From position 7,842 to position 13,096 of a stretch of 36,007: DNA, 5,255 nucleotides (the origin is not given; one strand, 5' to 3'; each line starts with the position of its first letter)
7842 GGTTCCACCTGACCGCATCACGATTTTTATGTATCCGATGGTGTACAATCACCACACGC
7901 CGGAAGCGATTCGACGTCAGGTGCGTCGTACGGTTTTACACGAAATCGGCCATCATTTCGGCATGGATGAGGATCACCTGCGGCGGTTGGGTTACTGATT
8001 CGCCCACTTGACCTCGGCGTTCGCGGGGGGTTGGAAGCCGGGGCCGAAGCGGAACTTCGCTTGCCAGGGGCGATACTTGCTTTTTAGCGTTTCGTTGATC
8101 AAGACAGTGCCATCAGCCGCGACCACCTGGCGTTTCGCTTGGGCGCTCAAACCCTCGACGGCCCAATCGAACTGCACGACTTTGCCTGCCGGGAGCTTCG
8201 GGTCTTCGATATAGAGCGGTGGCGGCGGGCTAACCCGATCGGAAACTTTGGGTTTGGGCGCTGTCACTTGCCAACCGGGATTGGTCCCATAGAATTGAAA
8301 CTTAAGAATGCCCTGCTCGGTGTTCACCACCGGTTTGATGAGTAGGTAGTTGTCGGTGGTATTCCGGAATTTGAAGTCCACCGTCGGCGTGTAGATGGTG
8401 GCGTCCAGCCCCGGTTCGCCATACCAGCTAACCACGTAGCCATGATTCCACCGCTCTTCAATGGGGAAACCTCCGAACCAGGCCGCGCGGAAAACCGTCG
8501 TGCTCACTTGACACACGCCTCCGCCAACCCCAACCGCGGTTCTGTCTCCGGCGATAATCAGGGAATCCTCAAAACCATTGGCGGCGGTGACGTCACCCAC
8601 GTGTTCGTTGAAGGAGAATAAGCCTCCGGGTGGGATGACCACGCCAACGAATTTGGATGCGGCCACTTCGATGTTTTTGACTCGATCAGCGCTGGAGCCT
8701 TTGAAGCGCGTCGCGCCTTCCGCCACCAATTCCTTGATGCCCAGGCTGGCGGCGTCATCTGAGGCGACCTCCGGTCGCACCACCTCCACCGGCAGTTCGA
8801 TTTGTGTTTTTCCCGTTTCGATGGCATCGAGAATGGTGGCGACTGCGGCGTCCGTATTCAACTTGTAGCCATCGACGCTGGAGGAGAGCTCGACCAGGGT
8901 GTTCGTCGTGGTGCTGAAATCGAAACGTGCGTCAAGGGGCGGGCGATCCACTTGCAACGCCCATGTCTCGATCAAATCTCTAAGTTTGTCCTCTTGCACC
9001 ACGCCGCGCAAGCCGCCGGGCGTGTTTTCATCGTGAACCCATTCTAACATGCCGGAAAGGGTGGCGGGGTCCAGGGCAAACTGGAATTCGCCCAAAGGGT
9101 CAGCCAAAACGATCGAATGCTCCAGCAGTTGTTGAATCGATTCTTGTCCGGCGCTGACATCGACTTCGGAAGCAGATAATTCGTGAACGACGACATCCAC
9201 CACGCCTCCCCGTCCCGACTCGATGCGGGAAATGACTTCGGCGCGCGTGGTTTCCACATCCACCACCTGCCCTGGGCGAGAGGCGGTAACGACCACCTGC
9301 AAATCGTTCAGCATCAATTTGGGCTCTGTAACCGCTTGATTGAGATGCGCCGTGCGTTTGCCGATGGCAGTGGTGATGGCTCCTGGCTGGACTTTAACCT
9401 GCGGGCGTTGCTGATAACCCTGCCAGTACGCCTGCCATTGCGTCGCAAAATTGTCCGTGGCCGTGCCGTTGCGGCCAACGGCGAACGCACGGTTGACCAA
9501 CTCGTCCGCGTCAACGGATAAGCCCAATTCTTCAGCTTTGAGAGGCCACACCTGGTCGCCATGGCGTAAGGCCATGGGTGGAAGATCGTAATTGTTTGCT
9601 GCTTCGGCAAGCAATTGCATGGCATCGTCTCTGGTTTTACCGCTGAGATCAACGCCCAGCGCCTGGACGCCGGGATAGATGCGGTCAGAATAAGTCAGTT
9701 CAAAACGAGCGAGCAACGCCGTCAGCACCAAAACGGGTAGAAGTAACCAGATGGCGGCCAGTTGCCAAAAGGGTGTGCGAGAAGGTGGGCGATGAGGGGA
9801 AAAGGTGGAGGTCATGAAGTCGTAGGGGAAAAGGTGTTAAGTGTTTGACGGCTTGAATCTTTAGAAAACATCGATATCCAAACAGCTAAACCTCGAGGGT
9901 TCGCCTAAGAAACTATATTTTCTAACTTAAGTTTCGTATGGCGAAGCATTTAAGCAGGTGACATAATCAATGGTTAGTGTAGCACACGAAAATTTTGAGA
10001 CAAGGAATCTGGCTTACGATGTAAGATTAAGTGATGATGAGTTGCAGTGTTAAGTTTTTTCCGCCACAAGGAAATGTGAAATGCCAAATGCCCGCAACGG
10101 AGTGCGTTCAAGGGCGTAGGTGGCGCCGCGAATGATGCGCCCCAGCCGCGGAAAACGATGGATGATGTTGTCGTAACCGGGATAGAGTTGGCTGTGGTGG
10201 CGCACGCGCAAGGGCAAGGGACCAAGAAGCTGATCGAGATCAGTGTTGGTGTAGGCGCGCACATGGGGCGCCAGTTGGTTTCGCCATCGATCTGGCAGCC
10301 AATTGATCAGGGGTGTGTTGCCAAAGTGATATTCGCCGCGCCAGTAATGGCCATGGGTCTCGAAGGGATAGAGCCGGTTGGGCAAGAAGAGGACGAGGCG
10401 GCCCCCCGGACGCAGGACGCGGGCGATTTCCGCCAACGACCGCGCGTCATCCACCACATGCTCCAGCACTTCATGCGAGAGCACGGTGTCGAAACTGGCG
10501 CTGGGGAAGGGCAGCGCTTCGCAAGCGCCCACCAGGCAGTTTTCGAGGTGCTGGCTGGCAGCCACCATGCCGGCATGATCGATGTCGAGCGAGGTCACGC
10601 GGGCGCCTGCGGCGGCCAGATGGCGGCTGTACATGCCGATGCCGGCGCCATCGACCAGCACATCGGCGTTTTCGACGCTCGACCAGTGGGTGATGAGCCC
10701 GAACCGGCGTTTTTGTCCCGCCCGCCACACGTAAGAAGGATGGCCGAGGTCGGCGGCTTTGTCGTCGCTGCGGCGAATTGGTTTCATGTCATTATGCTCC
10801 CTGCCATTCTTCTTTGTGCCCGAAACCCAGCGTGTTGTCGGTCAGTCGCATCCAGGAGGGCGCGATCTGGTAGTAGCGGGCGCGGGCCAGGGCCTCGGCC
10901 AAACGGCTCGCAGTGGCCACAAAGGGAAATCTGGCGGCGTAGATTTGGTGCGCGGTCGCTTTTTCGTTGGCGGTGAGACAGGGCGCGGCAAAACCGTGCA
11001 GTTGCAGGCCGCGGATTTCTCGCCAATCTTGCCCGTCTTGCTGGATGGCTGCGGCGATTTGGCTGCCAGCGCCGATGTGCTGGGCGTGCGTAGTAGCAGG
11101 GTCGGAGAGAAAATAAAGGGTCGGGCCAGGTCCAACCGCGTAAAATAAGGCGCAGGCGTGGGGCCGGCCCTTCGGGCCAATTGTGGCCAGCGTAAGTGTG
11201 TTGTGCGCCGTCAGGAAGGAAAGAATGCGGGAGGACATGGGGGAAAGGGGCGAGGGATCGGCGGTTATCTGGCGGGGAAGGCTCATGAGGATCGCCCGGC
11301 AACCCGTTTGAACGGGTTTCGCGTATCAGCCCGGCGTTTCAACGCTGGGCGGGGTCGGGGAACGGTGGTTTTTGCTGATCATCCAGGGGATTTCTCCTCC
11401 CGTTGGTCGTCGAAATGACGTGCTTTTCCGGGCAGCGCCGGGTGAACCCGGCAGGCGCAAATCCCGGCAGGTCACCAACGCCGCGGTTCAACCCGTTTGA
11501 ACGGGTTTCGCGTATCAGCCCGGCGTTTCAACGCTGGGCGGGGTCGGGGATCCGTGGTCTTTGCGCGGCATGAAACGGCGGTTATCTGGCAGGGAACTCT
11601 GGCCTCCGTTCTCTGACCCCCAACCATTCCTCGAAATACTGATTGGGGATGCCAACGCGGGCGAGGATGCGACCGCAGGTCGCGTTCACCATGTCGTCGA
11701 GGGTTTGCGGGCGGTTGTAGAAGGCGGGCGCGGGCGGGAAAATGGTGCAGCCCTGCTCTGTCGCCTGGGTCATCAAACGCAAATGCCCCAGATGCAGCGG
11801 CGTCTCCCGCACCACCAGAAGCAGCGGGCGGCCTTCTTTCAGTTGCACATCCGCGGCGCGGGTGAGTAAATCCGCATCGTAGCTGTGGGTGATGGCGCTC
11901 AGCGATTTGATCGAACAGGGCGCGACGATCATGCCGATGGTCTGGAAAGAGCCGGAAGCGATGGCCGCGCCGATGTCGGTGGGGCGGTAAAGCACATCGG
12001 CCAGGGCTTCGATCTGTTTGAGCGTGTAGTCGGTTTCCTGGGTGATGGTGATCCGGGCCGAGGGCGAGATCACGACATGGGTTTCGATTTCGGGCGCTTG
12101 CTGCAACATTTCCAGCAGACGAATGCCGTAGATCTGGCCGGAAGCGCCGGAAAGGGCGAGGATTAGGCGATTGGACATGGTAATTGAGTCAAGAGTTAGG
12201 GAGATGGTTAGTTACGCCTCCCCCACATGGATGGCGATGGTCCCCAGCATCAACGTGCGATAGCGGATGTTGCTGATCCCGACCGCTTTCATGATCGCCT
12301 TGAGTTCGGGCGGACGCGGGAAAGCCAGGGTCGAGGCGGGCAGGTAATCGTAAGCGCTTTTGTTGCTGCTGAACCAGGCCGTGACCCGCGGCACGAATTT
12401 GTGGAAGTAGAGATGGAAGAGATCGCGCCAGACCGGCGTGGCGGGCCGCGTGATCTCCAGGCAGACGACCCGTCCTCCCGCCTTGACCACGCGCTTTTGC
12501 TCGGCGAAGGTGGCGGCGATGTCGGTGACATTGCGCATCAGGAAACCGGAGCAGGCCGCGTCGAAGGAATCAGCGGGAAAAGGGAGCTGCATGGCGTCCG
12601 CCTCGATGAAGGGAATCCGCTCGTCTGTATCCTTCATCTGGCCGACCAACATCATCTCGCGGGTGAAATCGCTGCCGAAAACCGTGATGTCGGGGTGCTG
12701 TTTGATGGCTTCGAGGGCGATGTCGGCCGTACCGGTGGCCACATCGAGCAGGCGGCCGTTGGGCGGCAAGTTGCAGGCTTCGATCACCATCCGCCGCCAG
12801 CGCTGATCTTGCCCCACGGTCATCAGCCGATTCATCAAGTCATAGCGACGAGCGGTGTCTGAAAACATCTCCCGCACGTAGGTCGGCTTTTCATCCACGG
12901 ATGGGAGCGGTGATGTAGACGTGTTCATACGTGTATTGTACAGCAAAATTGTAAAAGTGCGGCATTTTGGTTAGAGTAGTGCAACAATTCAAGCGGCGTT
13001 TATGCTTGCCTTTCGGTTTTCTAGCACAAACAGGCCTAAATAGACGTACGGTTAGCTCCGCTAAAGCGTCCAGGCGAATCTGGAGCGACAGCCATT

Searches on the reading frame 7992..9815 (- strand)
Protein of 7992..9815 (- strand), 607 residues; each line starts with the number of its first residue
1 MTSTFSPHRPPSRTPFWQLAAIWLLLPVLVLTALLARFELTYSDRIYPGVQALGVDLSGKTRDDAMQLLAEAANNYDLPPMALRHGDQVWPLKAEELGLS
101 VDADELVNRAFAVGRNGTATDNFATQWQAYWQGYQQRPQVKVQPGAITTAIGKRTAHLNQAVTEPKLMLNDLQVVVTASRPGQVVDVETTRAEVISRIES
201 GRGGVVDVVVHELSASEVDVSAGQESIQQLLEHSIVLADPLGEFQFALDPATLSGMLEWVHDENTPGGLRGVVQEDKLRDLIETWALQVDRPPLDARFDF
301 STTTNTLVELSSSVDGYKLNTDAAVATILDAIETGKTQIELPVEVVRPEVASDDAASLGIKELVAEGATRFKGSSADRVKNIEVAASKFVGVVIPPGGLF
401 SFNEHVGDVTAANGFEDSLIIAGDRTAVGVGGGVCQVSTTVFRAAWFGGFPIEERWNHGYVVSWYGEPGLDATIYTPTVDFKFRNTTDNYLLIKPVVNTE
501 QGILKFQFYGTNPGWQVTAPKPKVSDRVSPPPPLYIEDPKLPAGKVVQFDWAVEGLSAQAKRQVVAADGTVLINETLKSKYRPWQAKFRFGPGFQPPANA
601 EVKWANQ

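Call 48: search_protein_families(library=pfam, proteins=[window:7992-9815:-], max_evalue=0.00001)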
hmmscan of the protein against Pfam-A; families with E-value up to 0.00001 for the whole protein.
window:7992-9815:- (607 aa): 2 families
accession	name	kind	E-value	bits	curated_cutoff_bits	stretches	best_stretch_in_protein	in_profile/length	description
PF04294.18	VanW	-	2.8e-39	134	27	1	378-501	2-124/130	VanW like protein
PF12229.13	PG_binding_4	-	2.5e-22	79.7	22.1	2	90-203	1-113/117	Putative peptidoglycan binding domain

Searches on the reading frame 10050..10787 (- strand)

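Call 48: search_protein_families(library=pfam, proteins=[window:10050-10787:-], max_evalue=0.00001)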
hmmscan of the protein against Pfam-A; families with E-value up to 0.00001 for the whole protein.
window:10050-10787:- (245 aa): 6 families
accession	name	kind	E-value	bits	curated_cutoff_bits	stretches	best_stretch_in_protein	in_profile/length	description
PF08241.18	Methyltransf_11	-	6.5e-22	78.4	21.2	1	47-133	4-95/95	Methyltransferase domain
PF13649.12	Methyltransf_25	-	1.5e-14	54.9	27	1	46-129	4-97/97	Methyltransferase domain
PF08242.18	Methyltransf_12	-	4.3e-11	43.8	30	1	47-131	4-98/98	Methyltransferase domain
PF13489.12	Methyltransf_23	-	3.6e-10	40.2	27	1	46-188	29-154/164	Methyltransferase domain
PF13847.12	Methyltransf_31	-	6.3e-09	36.1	27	1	47-139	11-115/145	Methyltransferase domain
PF20922.3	Anamorsin_N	-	5.1e-06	26.7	27.1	1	93-133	46-87/163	Anamorsin, N-terminal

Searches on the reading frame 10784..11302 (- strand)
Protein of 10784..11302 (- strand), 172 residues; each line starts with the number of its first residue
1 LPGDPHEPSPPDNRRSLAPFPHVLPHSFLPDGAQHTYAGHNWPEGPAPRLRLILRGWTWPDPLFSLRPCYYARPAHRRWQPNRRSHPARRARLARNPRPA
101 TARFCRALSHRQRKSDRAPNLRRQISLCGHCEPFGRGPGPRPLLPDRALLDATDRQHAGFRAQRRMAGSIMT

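Call 48: search_protein_families(library=pfam, proteins=[window:10784-11302:-], max_evalue=0.00001)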
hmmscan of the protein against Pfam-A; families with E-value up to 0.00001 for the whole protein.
window:10784-11302:- (172 aa): 0 families

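Call 56: search_protein_families(library=pfam, proteins=[window:10792-11286:-], max_evalue=0.00001)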
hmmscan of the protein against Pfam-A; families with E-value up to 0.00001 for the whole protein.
window:10792-11286:- (164 aa): 1 family
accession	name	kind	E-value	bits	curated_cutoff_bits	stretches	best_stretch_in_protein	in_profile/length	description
PF01243.27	PNPOx_N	-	7.9e-08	33.1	28.1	1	20-146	4-116/120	Pyridoxamine 5'-phosphate oxidase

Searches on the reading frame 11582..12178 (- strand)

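Call 5: search_protein_families(library=pfam, proteins=[window:11582-12178:-])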
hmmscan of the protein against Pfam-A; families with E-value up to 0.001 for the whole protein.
window:11582-12178:- (198 aa): 1 family
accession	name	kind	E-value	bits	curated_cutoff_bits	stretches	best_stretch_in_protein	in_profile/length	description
PF02441.25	Flavoprotein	-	7.8e-39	133.3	22.7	1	4-169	2-146/162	Flavoprotein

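Call 8: search_protein_families(library=ncbifam, proteins=[window:11582-12178:-])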
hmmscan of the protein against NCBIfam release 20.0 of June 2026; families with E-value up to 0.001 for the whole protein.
window:11582-12178:- (198 aa): 4 families
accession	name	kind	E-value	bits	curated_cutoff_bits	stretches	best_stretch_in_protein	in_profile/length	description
NF004685.0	PRK06029.1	subfamily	1.2e-74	250.4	188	1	3-187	2-186/187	UbiX family flavin prenyltransferase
NF041206.1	VdcB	exception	2.9e-70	235.7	290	1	4-187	1-184/184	non-oxidative hydroxyarylic acid decarboxylases subunit B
TIGR00421.1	ubiX_pad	subfamily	5e-66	221.9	108.9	1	4-185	1-181/181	UbiX family flavin prenyltransferase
NF041218.1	BagM_FevK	exception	4.3e-57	193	420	1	4-188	2-186/215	bagremycin/ferroverdin biosynthesis UbiX family decarboxylase BagM/FevK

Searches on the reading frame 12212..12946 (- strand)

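Call 5: search_protein_families(library=pfam, proteins=[window:12212-12946:-])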
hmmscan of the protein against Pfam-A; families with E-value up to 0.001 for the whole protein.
window:12212-12946:- (244 aa): 6 families
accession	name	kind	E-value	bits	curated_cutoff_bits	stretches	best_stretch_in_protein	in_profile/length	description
PF01209.24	Ubie_methyltran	-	6.2e-51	173.4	20.1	1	20-242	5-231/233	ubiE/COQ5 methyltransferase family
PF08241.18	Methyltransf_11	-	7e-15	55.9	21.2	1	67-162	1-95/95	Methyltransferase domain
PF13649.12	Methyltransf_25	-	8.8e-14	52.4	27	1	67-158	2-97/97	Methyltransferase domain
PF13847.12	Methyltransf_31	-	2.5e-08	34.2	27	1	63-166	4-113/145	Methyltransferase domain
PF13489.12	Methyltransf_23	-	2.4e-07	31.1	27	1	50-225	9-160/164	Methyltransferase domain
PF08242.18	Methyltransf_12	-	2.7e-06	28.5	30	1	67-160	1-98/98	Methyltransferase domain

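Call 8: search_protein_families(library=ncbifam, proteins=[window:12212-12946:-])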
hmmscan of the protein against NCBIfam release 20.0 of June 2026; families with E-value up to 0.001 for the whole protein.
window:12212-12946:- (244 aa): 23 families
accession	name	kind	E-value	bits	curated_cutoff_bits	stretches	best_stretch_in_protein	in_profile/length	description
TIGR01934.1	MenG_MenH_UbiE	subfamily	6e-65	218.7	158.35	1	24-243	1-222/223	ubiquinone/menaquinone biosynthesis methyltransferase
NF001244.0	PRK00216.1-5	equivalog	1e-59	201.7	216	1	19-243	5-234/236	bifunctional demethylmenaquinone methyltransferase/2-methoxy-6-polyprenyl-1,4-benzoquinol methylase UbiE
NF052510.1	methyltran_MpqE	exception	7.5e-57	192.4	335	1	19-242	3-232/234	methyl-plastoquinone biosynthesis methyltransferase MpqE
NF001241.0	PRK00216.1-2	equivalog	1.8e-54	184.8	327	1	16-242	5-227/231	demethylmenaquinone methyltransferase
NF001242.0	PRK00216.1-3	equivalog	1.9e-49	168.4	351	1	18-242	24-255/258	bifunctional demethylmenaquinone methyltransferase/2-methoxy-6-polyprenyl-1,4-benzoquinol methylase UbiE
NF001243.0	PRK00216.1-4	equivalog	1e-46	159.2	235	1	21-242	6-231/237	demethylmenaquinone methyltransferase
TIGR02752.1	MenG_heptapren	equivalog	5.1e-44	150.5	419.85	1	20-242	3-229/231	demethylmenaquinone methyltransferase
NF001240.0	PRK00216.1-1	equivalog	3.5e-41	140.9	378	1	18-242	19-248/251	bifunctional demethylmenaquinone methyltransferase/2-methoxy-6-polyprenyl-1,4-benzoquinol methylase UbiE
NF004452.0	PRK05785.1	equivalog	6.3e-21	74.9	207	1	18-242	5-222/228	hypothetical protein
NF043040.1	corrin_prot_MT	hypoth_equivalog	2.2e-15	56.7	180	1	30-180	10-165/216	corrinoid protein-associated methyltransferase CpaM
NF045667.1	MTase_DVU1556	equivalog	1e-11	44.7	155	1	53-166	13-123/213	DVU_1556 family methyltransferase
TIGR02072.1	BioC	equivalog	2.9e-10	40.4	184.95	1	61-227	33-203/244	malonyl-ACP O-methyltransferase BioC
NF041537.1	ArsM_AhpD_UU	exception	2.5e-07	29.8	510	1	65-162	79-180/345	arsenite methyltransferase/AhpD domain selenoprotein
NF047649.1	MTase_UXPK_star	exception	2.7e-07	29.9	460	1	60-162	75-181/283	methyltransferase/UXPK-star double selenoprotein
NF008823.0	PRK11873.1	subfamily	3.7e-06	26.6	263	1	64-164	79-183/272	arsenite methyltransferase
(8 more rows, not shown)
